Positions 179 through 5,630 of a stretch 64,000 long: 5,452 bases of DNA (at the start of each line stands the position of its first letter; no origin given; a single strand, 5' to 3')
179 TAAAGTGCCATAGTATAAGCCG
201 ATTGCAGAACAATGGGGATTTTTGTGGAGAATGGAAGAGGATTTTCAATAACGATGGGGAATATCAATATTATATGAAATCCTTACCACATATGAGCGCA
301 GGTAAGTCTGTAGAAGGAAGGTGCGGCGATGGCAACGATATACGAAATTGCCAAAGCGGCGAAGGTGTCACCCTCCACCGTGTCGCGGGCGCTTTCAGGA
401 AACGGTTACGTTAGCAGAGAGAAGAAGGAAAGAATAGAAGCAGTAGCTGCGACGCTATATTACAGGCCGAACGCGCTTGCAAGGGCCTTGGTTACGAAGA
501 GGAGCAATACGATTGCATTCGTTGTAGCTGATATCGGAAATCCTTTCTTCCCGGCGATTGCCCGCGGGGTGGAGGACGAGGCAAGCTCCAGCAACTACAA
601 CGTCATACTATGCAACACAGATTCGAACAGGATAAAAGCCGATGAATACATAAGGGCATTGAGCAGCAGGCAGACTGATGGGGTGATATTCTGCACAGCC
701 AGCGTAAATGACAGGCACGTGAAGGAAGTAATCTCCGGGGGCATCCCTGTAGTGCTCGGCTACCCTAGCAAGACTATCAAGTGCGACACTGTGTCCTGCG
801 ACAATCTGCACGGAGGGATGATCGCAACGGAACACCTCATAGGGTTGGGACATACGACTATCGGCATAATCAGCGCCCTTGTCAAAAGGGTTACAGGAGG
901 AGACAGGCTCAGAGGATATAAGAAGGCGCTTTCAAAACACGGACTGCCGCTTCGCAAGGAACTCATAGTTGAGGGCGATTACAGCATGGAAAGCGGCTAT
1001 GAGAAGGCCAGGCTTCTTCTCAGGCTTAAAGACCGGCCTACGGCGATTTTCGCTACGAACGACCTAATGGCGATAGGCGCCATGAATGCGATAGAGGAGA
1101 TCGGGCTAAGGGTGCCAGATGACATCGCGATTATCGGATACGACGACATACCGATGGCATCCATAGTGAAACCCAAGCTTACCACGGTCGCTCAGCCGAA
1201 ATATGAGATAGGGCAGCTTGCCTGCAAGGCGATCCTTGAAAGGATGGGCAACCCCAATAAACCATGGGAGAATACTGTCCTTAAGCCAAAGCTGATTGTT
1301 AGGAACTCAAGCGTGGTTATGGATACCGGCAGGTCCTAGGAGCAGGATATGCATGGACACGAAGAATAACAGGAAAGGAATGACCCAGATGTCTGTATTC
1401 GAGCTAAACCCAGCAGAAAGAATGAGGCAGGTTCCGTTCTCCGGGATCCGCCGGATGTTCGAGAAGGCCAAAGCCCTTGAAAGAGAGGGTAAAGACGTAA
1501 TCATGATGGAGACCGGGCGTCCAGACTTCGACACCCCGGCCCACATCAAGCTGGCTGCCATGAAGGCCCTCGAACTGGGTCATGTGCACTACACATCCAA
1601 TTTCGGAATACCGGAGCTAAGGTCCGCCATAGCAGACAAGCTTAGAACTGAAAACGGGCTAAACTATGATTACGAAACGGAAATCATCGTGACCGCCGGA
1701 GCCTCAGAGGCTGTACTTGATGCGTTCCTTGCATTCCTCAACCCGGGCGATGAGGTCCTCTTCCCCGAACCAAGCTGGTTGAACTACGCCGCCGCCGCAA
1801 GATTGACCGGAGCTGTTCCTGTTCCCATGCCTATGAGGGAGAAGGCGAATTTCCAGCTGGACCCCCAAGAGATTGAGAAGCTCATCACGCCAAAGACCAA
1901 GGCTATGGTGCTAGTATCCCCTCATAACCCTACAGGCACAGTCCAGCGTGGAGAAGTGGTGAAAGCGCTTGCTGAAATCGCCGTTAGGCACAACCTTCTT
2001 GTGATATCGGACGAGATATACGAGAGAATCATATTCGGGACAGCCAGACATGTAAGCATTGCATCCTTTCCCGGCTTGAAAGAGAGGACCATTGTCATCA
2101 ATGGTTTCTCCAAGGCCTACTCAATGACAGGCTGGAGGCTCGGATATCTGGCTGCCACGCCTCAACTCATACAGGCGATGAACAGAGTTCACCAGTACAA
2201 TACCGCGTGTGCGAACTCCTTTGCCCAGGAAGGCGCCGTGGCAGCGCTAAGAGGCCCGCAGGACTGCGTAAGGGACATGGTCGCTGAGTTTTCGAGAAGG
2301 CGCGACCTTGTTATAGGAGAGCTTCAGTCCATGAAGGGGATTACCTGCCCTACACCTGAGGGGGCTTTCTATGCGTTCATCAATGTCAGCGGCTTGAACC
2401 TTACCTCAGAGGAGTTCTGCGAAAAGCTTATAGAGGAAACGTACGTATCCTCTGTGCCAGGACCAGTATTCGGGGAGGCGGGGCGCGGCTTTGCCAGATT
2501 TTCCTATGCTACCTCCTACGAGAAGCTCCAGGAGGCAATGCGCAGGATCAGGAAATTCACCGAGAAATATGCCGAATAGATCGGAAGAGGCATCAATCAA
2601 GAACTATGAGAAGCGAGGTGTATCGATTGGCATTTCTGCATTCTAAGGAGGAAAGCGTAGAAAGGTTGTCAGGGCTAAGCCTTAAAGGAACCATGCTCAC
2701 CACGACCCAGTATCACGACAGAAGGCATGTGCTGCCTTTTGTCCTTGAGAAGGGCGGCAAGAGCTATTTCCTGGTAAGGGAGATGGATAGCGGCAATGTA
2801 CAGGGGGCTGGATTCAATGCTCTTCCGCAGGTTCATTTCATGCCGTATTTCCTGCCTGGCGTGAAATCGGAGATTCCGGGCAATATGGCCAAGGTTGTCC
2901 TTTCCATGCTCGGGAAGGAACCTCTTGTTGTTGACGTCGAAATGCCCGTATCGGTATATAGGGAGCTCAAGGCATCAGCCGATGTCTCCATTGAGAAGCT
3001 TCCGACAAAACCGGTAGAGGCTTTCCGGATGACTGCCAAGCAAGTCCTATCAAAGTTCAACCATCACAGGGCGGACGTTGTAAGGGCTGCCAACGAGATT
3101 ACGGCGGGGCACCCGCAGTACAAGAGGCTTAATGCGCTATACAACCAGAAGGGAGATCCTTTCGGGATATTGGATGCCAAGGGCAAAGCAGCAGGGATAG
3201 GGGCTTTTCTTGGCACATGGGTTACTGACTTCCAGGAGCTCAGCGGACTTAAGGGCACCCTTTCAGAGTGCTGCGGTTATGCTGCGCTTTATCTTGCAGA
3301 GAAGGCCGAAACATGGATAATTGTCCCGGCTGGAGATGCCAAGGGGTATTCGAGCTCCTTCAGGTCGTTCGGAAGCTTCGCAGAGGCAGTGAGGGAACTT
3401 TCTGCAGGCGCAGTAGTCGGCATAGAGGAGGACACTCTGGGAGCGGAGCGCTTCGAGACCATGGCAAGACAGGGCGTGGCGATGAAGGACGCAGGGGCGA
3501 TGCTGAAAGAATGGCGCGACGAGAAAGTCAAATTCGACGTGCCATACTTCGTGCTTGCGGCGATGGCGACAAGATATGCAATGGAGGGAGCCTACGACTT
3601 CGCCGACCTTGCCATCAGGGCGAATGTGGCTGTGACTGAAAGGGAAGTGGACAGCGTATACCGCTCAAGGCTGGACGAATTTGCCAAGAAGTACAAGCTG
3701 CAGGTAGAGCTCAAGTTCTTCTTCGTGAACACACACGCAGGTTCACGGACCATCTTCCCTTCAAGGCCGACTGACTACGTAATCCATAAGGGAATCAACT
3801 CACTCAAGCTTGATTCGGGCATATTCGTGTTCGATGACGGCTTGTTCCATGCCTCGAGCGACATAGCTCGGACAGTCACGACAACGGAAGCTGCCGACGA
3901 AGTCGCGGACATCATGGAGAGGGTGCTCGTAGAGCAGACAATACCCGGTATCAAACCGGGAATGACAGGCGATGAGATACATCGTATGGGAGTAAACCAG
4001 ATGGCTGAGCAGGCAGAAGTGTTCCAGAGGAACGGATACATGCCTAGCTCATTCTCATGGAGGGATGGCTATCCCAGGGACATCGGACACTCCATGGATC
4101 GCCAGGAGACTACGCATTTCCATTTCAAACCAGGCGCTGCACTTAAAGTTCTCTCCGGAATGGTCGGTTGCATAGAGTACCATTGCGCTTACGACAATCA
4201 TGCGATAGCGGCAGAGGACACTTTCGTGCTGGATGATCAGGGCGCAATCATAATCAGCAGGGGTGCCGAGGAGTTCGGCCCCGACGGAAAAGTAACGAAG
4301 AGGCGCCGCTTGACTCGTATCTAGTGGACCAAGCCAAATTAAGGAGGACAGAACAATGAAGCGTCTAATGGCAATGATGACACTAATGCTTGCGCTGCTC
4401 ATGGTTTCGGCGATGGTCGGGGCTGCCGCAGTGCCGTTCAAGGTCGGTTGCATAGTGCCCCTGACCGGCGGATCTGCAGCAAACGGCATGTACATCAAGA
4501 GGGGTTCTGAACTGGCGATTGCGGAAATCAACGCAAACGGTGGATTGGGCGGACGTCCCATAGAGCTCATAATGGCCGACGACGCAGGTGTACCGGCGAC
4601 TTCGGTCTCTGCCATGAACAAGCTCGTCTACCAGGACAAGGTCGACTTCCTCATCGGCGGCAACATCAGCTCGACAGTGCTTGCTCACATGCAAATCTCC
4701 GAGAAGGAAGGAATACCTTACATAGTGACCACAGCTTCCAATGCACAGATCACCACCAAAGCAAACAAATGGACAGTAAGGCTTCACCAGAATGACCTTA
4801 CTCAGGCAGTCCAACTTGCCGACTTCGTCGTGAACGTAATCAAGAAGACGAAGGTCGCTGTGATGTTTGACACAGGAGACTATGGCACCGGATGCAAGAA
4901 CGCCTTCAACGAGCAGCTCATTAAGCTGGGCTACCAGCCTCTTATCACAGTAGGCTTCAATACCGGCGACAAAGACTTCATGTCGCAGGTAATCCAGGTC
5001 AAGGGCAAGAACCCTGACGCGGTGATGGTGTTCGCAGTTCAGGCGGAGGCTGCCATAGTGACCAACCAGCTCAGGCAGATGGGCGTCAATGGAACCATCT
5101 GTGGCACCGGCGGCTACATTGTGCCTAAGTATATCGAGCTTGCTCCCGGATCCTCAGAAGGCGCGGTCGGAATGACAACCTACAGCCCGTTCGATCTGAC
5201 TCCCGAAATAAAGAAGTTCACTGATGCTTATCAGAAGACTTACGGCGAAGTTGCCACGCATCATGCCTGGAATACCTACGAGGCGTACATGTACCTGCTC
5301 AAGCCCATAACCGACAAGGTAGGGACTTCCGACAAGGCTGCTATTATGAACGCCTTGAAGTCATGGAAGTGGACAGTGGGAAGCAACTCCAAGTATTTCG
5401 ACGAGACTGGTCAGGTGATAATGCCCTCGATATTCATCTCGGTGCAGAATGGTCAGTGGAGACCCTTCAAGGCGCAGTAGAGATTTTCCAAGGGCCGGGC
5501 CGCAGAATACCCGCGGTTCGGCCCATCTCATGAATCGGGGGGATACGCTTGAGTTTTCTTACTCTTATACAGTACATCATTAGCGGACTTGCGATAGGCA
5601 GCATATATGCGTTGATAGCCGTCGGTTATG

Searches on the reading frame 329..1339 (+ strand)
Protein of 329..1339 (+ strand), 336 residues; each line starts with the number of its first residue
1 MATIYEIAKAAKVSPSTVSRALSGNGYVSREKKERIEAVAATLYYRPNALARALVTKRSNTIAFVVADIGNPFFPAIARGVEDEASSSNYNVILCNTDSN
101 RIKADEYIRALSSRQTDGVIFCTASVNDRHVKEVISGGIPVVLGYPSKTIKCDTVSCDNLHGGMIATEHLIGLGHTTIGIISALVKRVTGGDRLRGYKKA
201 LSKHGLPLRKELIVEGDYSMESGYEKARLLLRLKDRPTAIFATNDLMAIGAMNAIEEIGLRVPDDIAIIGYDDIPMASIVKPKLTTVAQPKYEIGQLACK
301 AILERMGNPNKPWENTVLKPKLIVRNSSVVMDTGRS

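Call 72: search_protein_families(library=pfam, proteins=[window:329-1339:+])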
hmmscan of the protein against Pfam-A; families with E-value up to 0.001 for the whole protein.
window:329-1339:+ (336 aa): 4 families
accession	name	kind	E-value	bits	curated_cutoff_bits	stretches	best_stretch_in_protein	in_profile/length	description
PF13377.12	Peripla_BP_3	-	1.7e-41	142.5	26.5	1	167-328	1-167/167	Periplasmic binding protein-like domain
PF00532.27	Peripla_BP_1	-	1e-31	110.9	22.2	1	60-306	2-261/281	Periplasmic binding proteins and sugar binding domain of LacI family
PF00356.27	LacI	-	1.9e-16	60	27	1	3-48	1-46/46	Bacterial regulatory proteins, lacI family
PF13407.12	Peripla_BP_4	-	8.8e-16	58.7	35.1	1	62-303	1-251/258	Periplasmic binding protein domain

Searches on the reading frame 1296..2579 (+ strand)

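Call 72: search_protein_families(library=pfam, proteins=[window:1296-2579:+])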
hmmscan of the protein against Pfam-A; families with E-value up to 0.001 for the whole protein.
window:1296-2579:+ (427 aa): 5 families
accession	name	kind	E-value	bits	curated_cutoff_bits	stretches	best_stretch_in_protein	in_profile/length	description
PF00155.27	Aminotran_1_2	-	8.7e-74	249.3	19.7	1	66-418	1-361/361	Aminotransferase class I and II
PF01041.23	DegT_DnrJ_EryC1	-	1.9e-12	47.5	19.8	1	131-239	43-145/360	DegT/DnrJ/EryC1/StrS aminotransferase family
PF00266.25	Aminotran_5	-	1.2e-06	28.2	21.5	1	121-239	55-175/371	Aminotransferase class-V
PF01212.27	Beta_elim_lyase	-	5.5e-06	26.3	27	1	85-239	14-168/288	Beta-eliminating lyase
PF01053.26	Cys_Met_Meta_PP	-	0.00028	20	27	1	132-240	73-174/381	Cys/Met metabolism PLP-dependent enzyme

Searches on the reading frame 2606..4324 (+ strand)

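Call 72: search_protein_families(library=pfam, proteins=[window:2606-4324:+])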
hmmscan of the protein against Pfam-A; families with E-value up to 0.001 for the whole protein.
window:2606-4324:+ (572 aa): 1 family
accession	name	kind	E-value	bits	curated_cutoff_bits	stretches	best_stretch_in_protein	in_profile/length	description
PF00557.29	Peptidase_M24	-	1.8e-09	38.1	23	1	340-542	22-206/208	Metallopeptidase family M24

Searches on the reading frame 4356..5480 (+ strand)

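Call 72: search_protein_families(library=pfam, proteins=[window:4356-5480:+])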
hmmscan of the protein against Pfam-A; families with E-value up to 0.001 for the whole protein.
window:4356-5480:+ (374 aa): 3 families
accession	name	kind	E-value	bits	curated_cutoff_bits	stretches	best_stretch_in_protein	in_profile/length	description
PF13458.12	Peripla_BP_6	-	1.6e-58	199.5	31.7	1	27-366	1-342/343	Periplasmic binding protein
PF13433.12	Peripla_BP_5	-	2.2e-16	60.4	27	1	29-336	2-308/363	Periplasmic binding protein domain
PF01094.35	ANF_receptor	-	4.8e-16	59.2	25.4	1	52-313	7-285/353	Receptor family ligand binding region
